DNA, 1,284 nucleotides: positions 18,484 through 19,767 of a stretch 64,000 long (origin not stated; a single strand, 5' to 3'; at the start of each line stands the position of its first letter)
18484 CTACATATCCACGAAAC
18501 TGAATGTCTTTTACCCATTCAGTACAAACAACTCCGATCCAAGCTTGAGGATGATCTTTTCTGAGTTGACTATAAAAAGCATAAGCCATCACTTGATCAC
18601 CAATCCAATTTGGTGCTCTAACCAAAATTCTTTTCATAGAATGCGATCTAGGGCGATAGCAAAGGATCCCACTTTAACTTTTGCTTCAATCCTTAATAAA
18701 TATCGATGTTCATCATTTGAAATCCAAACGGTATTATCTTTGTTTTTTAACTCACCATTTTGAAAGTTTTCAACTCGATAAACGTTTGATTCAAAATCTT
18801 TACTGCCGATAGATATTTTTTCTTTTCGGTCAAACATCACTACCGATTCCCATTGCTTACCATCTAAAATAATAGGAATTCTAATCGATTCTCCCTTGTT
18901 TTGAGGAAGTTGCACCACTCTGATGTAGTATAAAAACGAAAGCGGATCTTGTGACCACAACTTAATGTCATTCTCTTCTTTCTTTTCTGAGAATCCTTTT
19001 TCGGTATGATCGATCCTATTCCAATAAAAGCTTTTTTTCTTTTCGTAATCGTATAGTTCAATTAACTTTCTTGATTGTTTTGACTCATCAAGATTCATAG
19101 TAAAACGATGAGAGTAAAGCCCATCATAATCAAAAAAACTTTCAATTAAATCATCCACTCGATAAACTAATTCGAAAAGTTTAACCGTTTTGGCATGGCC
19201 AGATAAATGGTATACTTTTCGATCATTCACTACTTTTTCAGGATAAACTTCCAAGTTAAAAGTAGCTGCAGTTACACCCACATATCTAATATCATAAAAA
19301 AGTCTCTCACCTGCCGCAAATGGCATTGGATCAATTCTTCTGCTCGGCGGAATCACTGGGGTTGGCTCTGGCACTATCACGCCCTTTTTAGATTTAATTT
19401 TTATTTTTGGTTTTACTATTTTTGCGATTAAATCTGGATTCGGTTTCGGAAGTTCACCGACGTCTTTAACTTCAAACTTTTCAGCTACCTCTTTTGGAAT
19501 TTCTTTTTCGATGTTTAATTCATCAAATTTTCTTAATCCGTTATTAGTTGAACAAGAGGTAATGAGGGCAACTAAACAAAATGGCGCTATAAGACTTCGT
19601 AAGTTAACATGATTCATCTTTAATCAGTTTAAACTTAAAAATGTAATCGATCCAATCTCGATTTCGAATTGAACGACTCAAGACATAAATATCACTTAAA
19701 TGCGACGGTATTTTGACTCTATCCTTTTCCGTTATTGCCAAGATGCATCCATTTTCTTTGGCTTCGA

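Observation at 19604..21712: In-frame LpxB-LpxK fusion joining two consecutive lipid A steps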

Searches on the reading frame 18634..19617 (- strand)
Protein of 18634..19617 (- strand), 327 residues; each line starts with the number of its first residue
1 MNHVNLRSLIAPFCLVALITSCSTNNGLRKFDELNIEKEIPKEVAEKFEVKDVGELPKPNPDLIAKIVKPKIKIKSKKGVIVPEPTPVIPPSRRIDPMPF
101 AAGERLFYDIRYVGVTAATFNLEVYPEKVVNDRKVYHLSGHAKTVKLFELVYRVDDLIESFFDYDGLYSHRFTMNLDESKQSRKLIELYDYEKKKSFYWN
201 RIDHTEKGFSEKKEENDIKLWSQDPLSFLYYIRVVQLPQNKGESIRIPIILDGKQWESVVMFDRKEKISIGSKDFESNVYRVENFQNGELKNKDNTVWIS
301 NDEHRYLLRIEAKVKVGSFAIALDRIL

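Call 55: search_protein_families(library=pfam, proteins=[window:18634-19617:-], max_evalue=0.001)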
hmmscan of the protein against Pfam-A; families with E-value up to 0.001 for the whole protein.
window:18634-19617:- (327 aa): 1 family
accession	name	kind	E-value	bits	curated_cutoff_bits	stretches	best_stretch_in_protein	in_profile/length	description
PF11306.15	DUF3108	-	2.3e-27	96.6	26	1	108-321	2-206/209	Protein of unknown function (DUF3108)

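Call 77: search_protein_families(library=ncbifam, proteins=[window:18634-19617:-], max_evalue=0.01)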
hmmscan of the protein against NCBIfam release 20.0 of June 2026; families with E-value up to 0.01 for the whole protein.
window:18634-19617:- (327 aa): 0 families
